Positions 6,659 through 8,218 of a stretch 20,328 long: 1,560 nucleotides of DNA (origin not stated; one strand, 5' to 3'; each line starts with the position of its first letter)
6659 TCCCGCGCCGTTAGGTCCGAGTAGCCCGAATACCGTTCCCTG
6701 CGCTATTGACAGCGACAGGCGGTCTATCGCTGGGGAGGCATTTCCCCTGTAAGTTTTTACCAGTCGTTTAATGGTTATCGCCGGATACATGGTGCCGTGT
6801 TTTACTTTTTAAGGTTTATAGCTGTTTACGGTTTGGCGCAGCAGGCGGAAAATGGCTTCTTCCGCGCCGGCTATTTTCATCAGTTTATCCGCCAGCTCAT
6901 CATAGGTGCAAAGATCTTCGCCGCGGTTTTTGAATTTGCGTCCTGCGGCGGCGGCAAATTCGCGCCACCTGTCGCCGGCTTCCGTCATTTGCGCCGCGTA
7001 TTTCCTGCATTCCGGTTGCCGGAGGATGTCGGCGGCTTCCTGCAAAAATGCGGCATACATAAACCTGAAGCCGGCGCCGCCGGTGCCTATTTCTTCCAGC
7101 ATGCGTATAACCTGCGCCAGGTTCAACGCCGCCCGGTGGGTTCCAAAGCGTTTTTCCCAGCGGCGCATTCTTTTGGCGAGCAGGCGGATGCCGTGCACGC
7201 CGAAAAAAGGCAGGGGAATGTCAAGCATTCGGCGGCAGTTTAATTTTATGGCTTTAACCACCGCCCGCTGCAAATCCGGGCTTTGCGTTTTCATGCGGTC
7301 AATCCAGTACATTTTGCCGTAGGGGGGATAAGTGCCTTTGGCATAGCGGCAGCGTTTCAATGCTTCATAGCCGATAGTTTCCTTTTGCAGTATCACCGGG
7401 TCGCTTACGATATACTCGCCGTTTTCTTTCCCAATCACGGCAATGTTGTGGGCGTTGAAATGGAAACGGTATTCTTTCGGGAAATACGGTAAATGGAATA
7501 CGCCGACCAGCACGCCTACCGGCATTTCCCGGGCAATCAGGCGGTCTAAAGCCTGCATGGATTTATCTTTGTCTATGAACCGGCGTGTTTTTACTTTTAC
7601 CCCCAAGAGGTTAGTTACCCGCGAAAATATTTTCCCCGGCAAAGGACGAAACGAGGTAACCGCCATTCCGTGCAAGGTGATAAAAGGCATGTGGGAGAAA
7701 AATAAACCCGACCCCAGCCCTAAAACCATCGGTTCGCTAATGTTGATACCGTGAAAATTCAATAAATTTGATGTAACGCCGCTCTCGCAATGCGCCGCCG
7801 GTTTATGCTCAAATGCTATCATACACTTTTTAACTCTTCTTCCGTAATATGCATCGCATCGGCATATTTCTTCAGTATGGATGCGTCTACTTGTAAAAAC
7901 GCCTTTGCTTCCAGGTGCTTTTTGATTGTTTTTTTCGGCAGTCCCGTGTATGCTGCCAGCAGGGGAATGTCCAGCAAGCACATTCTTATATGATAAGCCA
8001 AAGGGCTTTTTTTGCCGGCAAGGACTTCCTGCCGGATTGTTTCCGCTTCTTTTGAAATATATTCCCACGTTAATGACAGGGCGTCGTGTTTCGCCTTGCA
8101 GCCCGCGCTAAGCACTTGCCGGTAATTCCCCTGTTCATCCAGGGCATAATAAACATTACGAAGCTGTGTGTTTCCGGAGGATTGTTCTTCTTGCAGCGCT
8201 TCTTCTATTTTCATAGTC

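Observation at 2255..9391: Compact eight-gene cluster that looks like an uncharacterised fatty-acid/type-II-PKS-like pathway with its own ABC exporter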

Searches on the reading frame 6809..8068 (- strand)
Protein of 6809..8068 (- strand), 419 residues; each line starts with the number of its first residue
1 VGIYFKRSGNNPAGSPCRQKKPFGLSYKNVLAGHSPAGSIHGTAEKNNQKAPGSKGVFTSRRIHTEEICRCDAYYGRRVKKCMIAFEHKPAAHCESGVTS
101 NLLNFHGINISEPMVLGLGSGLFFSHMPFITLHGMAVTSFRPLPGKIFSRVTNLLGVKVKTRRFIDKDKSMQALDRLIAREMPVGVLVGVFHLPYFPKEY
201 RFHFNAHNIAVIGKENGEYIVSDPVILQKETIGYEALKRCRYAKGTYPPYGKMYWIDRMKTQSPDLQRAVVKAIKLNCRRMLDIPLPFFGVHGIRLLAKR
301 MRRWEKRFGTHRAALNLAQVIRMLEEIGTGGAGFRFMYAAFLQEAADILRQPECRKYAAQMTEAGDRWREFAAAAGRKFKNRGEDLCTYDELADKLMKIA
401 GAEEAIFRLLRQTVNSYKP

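Call 4: search_protein_families(library=pfam, proteins=[window:6809-8068:-], max_evalue=0.01)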
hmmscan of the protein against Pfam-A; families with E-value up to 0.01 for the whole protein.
window:6809-8068:- (419 aa): 2 families
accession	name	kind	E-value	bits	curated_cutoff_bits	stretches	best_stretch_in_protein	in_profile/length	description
PF16169.10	DUF4872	-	2e-54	184.4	28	1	235-410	1-173/173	Domain of unknown function (DUF4872)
PF14399.12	BtrH_N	-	2e-45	154.8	29.7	1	93-224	1-134/134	Butirosin biosynthesis protein H, N-terminal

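Call 5: search_protein_families(library=ncbifam, proteins=[window:6809-8068:-], max_evalue=0.01)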
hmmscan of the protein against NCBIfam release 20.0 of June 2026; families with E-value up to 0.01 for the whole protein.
window:6809-8068:- (419 aa): 1 family
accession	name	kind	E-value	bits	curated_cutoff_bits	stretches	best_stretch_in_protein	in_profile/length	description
NF053550.1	DarH_acyl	equivalog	1.4e-124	415.5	300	1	86-410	2-324/325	BtrH-related acyltransferase DarH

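Call 18: find_homologous_proteins(query=window:6809-7819:-)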
Query window:6809-7819:- (336 aa): 7562 proteins with E <= 0.001 among 8000 candidates; the best 120 are listed.
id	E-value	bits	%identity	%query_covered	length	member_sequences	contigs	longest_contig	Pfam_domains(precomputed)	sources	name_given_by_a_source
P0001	1.4e-227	772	100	100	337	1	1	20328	PF14399.13,PF16169.11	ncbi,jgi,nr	ncbi:MAG: BtrH N-terminal domain-containing protein [Prevotellaceae bacterium]|jgi:hypothetical prot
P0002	1.0e-204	697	90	100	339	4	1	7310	PF14399.13,PF16169.11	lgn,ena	-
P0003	1.5e-201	687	87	100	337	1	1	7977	PF14399.13,PF16169.11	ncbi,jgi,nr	ncbi:MAG: BtrH N-terminal domain-containing protein [Prevotellaceae bacterium]|jgi:hypothetical prot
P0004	2.0e-201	686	87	100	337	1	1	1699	PF14399.13,PF16169.11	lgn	-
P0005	1.1e-190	651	83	99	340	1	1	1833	PF14399.13,PF16169.11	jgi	jgi:hypothetical protein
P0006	4.2e-190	649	84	100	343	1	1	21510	PF14399.13,PF16169.11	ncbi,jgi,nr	ncbi:MAG: BtrH N-terminal domain-containing protein [Prevotellaceae bacterium]|jgi:hypothetical prot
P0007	4.4e-187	639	81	99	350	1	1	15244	PF14399.13,PF16169.11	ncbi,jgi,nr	ncbi:MAG: BtrH N-terminal domain-containing protein [Prevotellaceae bacterium]|jgi:hypothetical prot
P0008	5.1e-187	639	83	99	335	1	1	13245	PF14399.13,PF16169.11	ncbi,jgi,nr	ncbi:MAG: BtrH N-terminal domain-containing protein [Prevotellaceae bacterium]|jgi:hypothetical prot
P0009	1.3e-186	637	81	100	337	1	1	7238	PF14399.13,PF16169.11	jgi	jgi:hypothetical protein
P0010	3.2e-186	636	83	99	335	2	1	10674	PF14399.13,PF16169.11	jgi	jgi:hypothetical protein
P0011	9.3e-170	582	75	99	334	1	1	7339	PF14399.13,PF16169.11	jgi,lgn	jgi:hypothetical protein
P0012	5.4e-153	527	66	99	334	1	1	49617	PF14399.13,PF16169.11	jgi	jgi:hypothetical protein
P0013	9.0e-153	526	67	98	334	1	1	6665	PF14399.13,PF16169.11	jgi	jgi:hypothetical protein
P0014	2.8e-152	525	66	99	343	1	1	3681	PF14399.13,PF16169.11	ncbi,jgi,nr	ncbi:MAG: BtrH N-terminal domain-containing protein [Dysgonamonadaceae bacterium]|jgi:hypothetical p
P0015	6.1e-151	520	67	99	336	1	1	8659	PF14399.13,PF16169.11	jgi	jgi:hypothetical protein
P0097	2.1e-131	456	61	99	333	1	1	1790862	PF14399.13,PF16169.11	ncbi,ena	-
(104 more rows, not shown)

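Call 19: find_encoding_contigs(protein=P0006, flank=10000, max_places=2)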
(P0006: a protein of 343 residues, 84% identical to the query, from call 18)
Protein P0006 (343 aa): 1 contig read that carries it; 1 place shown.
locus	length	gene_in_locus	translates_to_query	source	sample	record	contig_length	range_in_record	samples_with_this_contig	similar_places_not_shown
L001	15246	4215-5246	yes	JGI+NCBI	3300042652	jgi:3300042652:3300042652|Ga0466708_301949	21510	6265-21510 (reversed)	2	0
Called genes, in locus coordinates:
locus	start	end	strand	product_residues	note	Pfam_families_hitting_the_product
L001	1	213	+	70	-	?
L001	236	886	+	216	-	PF01865:PhoU_div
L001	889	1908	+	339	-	PF01384:PHO4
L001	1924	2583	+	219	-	PF09335:VTT_dom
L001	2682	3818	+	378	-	PF08541:ACP_syn_III_C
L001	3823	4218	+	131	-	-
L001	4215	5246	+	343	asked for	PF14399:BtrH_N, PF16169:DUF4872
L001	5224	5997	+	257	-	PF00005:ABC_tran, PF13304:AAA_21 (weak)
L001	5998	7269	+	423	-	PF12698:ABC2_membrane_3, PF01061:ABC2_membrane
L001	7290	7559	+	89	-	PF00550:PP-binding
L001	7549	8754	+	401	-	PF00109:ketoacyl-synt, PF00108:Thiolase_N (weak), PF02801:Ketoacyl-synt_C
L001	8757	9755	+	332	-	PF13723:Ketoacyl-synt_2 (weak)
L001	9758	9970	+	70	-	-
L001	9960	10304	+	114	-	PF01253:SUI1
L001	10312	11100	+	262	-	PF14093:DUF4271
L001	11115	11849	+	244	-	PF02602:HEM4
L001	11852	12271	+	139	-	PF00825:Ribonuclease_P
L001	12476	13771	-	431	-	PF14821:Thr_synth_N, PF00291:PALP, PF24857:THR4_C (weak)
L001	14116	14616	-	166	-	-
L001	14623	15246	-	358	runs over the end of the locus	-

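Call 20: find_encoding_contigs(protein=P0012, flank=10000, max_places=2)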
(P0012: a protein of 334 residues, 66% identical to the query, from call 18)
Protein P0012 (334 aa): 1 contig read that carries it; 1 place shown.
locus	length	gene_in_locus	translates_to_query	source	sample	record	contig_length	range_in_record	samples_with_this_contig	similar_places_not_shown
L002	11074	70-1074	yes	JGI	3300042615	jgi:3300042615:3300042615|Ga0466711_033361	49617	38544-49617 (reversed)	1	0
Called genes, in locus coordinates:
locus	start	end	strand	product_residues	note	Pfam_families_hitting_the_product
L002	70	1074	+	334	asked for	PF14399:BtrH_N, PF16169:DUF4872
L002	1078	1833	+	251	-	PF00005:ABC_tran, PF13304:AAA_21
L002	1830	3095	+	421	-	PF12679:ABC2_membrane_2, PF12698:ABC2_membrane_3, PF01061:ABC2_membrane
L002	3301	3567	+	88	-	PF00550:PP-binding (weak)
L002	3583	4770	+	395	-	PF00109:ketoacyl-synt, PF00108:Thiolase_N (weak), PF02801:Ketoacyl-synt_C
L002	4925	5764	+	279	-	PF13723:Ketoacyl-synt_2 (weak)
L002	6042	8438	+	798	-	PF02469:Fasciclin (weak)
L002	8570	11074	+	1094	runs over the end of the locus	PF13620:CarboxypepD_reg, PF13715:CarbopepD_reg_2, PF07715:Plug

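Call 21: find_encoding_contigs(protein=P0097, flank=10000, max_places=2)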
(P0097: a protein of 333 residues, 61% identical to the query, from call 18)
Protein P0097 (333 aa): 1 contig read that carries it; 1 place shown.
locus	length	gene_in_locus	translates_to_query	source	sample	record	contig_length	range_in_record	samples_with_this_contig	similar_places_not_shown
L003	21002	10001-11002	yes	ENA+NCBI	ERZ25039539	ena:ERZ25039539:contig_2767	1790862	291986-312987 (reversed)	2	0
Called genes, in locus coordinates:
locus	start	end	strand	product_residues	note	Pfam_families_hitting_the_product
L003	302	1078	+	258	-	-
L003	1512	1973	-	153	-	-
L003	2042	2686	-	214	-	PF13847:Methyltransf_31 (weak)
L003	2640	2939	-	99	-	PF13489:Methyltransf_23 (weak), PF07021:MetW (weak), PF13847:Methyltransf_31 (weak), PF13649:Methyltransf_25 (faint)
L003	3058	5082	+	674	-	-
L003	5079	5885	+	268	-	PF10728:DUF2520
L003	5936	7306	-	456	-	PF05958:tRNA_U5-meth_tr, PF13847:Methyltransf_31 (weak)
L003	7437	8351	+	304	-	-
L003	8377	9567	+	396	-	PF08541:ACP_syn_III_C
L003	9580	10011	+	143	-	-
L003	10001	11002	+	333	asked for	PF14399:BtrH_N, PF16169:DUF4872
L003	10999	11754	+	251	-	PF00005:ABC_tran, PF13304:AAA_21 (weak)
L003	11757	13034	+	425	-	PF12679:ABC2_membrane_2, PF12698:ABC2_membrane_3, PF01061:ABC2_membrane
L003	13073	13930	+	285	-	PF01545:Cation_efflux, PF16916:ZT_dimer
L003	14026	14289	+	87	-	PF00550:PP-binding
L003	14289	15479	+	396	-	PF00109:ketoacyl-synt, PF00108:Thiolase_N (weak), PF02801:Ketoacyl-synt_C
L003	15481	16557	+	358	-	-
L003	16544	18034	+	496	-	PF00890:FAD_binding_2 (weak), PF01266:DAO, PF01494:FAD_binding_3 (weak), PF01593:Amino_oxidase, PF01946:Thi4 (weak), PF03486:HI0933_like (weak), PF13450:NAD_binding_8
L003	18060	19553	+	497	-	PF00890:FAD_binding_2 (weak), PF01266:DAO, PF01593:Amino_oxidase, PF01946:Thi4 (weak), PF03486:HI0933_like (faint), PF07992:Pyr_redox_2 (faint), PF12831:FAD_oxidored (weak), PF13450:NAD_binding_8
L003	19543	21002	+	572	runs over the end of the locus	PF03417:AAT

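Call 22: search_protein_families(library=ncbifam, proteins=[L003:7437-8351:+, L003:15481-16557:+, L003:9580-10011:+, L001:8757-9755:+, L001:9758-9970:+], max_evalue=0.01)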
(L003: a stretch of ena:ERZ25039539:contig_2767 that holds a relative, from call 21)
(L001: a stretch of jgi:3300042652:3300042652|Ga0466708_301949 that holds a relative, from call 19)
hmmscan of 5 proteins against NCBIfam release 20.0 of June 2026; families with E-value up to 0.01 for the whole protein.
L003:7437-8351:+ (304 aa): 0 families

L003:15481-16557:+ (358 aa): 4 families
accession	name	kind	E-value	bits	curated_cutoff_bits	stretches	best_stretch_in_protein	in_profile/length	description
TIGR03150.1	fabF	equivalog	4.1e-07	29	493.75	1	40-171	55-192/407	beta-ketoacyl-ACP synthase II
NF005589.0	PRK07314.1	subfamily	2.2e-05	23.4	387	1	42-170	60-194/413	beta-ketoacyl-ACP synthase II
NF004970.0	PRK06333.1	subfamily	0.0009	18.2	525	1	43-180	69-212/424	beta-ketoacyl-ACP synthase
NF004798.0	PRK06147.1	equivalog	0.003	16.8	342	0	142-213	136-200/349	3-oxoacyl-(acyl carrier protein) synthase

L003:9580-10011:+ (143 aa): 2 families
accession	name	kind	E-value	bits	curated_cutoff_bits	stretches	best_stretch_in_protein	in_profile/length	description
NF053545.1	flexirubin_DarG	equivalog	6e-46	155.8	170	1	1-128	1-128/129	flexirubin biosynthesis protein DarG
NF053536.1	DarG_fam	subfamily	5.8e-43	146.2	70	1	1-131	1-130/131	DarG family dialkylresorcinol biosynthesis protein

L001:8757-9755:+ (332 aa): 3 families
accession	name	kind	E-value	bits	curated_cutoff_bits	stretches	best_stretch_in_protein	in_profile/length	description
TIGR03150.1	fabF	equivalog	1.7e-07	30.3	493.75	1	39-167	55-189/407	beta-ketoacyl-ACP synthase II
NF005589.0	PRK07314.1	subfamily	1.5e-06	27.2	387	1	26-168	47-193/413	beta-ketoacyl-ACP synthase II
NF004970.0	PRK06333.1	subfamily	0.0064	15.4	525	1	41-167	68-201/424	beta-ketoacyl-ACP synthase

L001:9758-9970:+ (70 aa): 0 families

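Call 25: find_related_loci(query=A1, collection=genome_contigs, flank=10000)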
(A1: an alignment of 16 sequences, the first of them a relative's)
Query A1 (337 aa) in genome_contigs; peptide patterns used: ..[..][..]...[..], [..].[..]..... (x = any residue, [..] = any of these).
600 stretches matched a pattern (row limit reached: there are more); 543 encode a relative of the query (tblastn E <= 1e-3); the best 80 are kept; 80 distinct loci.
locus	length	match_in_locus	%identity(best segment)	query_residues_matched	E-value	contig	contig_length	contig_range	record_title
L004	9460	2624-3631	89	1-336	0e+0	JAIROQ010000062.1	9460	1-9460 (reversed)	MAG: Prevotellaceae bacterium isolate Cd354_bin9 k119_206119, whole genome shotgun sequence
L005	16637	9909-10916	89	1-336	0e+0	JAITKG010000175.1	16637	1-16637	MAG: Prevotellaceae bacterium isolate Pcl387_bin40 k119_782429, whole genome shotgun sequence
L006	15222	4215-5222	84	1-336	0e+0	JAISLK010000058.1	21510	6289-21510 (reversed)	MAG: Prevotellaceae bacterium isolate Im510_bin102 k119_2988828, whole genome shotgun sequence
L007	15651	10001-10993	65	2-332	1e-154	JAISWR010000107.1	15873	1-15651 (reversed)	MAG: Bacteroidales bacterium isolate Nc350_bin140 k119_4118240, whole genome shotgun sequence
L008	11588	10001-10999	65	2-334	3e-152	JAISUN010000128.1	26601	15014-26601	MAG: Dysgonamonadaceae bacterium isolate Md513_bin8 k119_2599222, whole genome shotgun sequence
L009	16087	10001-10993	65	2-332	3e-149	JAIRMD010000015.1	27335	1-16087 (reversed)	MAG: Prevotellaceae bacterium isolate Cc175_bin83 k119_1944134, whole genome shotgun sequence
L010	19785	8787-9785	63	2-333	3e-148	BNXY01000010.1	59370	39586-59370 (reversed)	Bacteroidia bacterium PG1894_26 DNA, sequence010, whole genome shotgun sequence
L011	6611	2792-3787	64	2-333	2e-147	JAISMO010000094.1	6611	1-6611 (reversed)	MAG: Tannerella sp. isolate Im510_bin41 k119_3254816, whole genome shotgun sequence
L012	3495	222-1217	64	2-333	1e-151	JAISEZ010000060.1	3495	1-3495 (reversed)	MAG: Tannerella sp. isolate Gx485_bin220 k119_5366297, whole genome shotgun sequence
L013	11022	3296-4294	62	2-334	5e-146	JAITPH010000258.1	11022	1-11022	MAG: Tannerella sp. isolate Pq454_bin11 k119_2894365, whole genome shotgun sequence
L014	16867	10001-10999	64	2-334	6e-143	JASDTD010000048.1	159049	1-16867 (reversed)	MAG: Bacteroidales bacterium isolate P24860_112_MAG_60 P24860_112_S10_mspades_38_length_159049_cov_44, whole genome shot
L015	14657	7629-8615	64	2-330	1e-142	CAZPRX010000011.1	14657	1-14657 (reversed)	MAG TPA_asm: uncultured Muribaculaceae bacterium isolate SRP294416_co1_681 genome assembly, contig: NODE_8568_length_146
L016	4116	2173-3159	64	2-330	3e-145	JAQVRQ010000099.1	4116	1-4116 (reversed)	MAG: Bacteroidales bacterium isolate STF1_254 NODE_93694_length_4116_cov_4.836300_Sandtown_F1, whole genome shotgun sequ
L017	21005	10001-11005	61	2-336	4e-139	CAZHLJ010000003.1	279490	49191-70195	MAG TPA_asm: uncultured Muribaculaceae bacterium isolate binchicken_co158_35 genome assembly, contig: NODE_29_length_279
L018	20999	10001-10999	61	2-334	8e-138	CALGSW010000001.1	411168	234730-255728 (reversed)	MAG TPA_asm: uncultured Bacteroidetes bacterium isolate SRR3330203_bin.140_CONCOCT_v1.1_MAG genome assembly, contig: ERZ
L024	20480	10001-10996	61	2-333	2e-135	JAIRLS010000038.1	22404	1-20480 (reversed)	MAG: Bacteroidales bacterium isolate Cc175_bin60 k119_2377940, whole genome shotgun sequence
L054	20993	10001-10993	56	2-332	2e-124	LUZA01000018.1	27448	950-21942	MAG: Bacteroidales bacterium Bact_09 Bact_09_contig_28900, whole genome shotgun sequence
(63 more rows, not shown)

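Call 29: find_homologous_proteins(query=P0121)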
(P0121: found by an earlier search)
Query P0121 (304 aa): 3404 proteins with E <= 0.001 among 5152 candidates; the best 120 are listed.
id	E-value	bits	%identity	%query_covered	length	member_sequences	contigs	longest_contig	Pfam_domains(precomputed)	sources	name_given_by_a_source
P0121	3.7e-197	671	100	100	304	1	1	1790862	-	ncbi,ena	-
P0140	5.7e-174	595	87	100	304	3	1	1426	-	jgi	jgi:hypothetical protein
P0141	1.7e-173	594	86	100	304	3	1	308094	-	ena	-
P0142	1.4e-172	591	85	100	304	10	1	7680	-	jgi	jgi:hypothetical protein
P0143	4.1e-172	589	85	100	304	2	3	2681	-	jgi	jgi:hypothetical protein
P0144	5.4e-172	589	85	100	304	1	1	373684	-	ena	-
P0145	7.3e-172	588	84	100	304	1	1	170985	-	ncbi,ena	-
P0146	3.9e-171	586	85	100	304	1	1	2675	-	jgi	jgi:hypothetical protein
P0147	1.2e-170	584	84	100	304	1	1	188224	-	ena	-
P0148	2.3e-170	583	84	100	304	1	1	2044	-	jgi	jgi:hypothetical protein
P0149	2.5e-170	583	83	100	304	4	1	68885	-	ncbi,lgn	-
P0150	5.7e-170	582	83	100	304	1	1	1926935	-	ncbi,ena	-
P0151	6.8e-170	582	84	100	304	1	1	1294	-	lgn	-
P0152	1.4e-169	581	83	100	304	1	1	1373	-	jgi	jgi:hypothetical protein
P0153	1.6e-169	581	84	100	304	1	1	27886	-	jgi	jgi:hypothetical protein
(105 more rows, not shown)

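Call 30: search_solved_structures(query=P0121, max_evalue=1)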
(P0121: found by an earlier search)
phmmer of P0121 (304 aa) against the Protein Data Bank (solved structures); distinct sequences matched with E-value up to 1: 0.

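Call 32: search_dna_similar(query=P0121, collection=plasmids, mode=protein, max_evalue=0.001, max_rows=15)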
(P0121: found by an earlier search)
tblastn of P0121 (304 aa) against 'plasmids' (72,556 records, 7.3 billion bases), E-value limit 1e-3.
Records with a match: 4; places in all: 4; records where one place covers at least 80% of the query: 4.
Best place of each record, by identity: <60% 4.
By first word of the organism name: Streptomyces 3; Burkholderia 1.
By predicted mobility (MOB-suite, as given by PLSDB): non-mobilizable 2; conjugative 1; mobilizable 1.
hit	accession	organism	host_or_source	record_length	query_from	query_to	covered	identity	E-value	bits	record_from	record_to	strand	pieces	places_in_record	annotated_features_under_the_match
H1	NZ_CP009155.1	Burkholderia pseudomallei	environmental sample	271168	1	302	99%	34.7%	1e-57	206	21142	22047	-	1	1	hypothetical protein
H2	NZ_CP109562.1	Streptomyces sp. NBC_01383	-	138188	4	268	87%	30.1%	4e-25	112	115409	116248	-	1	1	hypothetical protein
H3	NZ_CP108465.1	Streptomyces sp. NBC_01260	-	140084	4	268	87%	30.1%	4e-25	112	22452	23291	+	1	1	hypothetical protein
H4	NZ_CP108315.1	Streptomyces sp. NBC_00008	-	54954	4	268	87%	29.7%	1e-24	111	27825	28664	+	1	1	hypothetical protein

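Call 33: get_annotated_region(hit=H1, flank=9000)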
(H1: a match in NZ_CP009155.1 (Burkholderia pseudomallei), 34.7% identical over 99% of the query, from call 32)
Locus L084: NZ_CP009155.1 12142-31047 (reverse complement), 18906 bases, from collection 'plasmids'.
description: Burkholderia pseudomallei strain TSV202 plasmid 1, complete sequence
organism: Burkholderia pseudomallei (NCBI taxid 28450)
taxonomy: Bacteria; Pseudomonadota; Betaproteobacteria; Burkholderiales; Burkholderiaceae; Burkholderia; Burkholderia pseudomallei
host: -; source: environmental sample; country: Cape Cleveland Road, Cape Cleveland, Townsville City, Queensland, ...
typing (MOB-suite, as given by PLSDB): conjugative; replicon rep_cluster_1398; relaxase MOBH; mating-pair formation MPF_T
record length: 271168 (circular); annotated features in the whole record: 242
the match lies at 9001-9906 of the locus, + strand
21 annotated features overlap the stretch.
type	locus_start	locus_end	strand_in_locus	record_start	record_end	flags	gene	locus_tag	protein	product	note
CDS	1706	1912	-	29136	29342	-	-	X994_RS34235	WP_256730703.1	helix-turn-helix transcriptional regulator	-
CDS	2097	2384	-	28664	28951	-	-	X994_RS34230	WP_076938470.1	H-NS histone family protein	-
CDS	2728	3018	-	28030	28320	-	-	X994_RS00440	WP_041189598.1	hypothetical protein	-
CDS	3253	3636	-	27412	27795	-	-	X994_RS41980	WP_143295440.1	hypothetical protein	-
CDS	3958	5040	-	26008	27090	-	-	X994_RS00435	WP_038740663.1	hypothetical protein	-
CDS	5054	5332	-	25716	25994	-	-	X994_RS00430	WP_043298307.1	hypothetical protein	-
CDS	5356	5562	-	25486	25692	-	-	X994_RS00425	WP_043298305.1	hypothetical protein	-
CDS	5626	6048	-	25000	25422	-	-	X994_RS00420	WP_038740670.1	type II toxin-antitoxin system VapC family toxin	-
CDS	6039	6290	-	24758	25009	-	-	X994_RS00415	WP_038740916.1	type II toxin-antitoxin system Phd/YefM family antitoxin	-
CDS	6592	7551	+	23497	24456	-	-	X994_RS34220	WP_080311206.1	tyrosine-type recombinase/integrase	GO:0015074 - DNA integration [Evidence IEA]; GO:0006310 - DNA recombination [Evidence IEA]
CDS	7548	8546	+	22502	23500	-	-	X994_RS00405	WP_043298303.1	tyrosine-type recombinase/integrase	GO:0015074 - DNA integration [Evidence IEA]; GO:0006310 - DNA recombination [Evidence IEA]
CDS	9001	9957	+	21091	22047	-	-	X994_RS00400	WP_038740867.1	hypothetical protein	-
CDS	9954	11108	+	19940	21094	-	-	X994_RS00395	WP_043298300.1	beta-ketoacyl-ACP synthase III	-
CDS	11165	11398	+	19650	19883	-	acpP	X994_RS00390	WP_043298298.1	acyl carrier protein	GO:0006633 - fatty acid biosynthetic process [Evidence IEA]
CDS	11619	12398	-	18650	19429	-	-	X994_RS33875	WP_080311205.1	tyrosine-type recombinase/integrase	GO:0015074 - DNA integration [Evidence IEA]; GO:0006310 - DNA recombination [Evidence IEA]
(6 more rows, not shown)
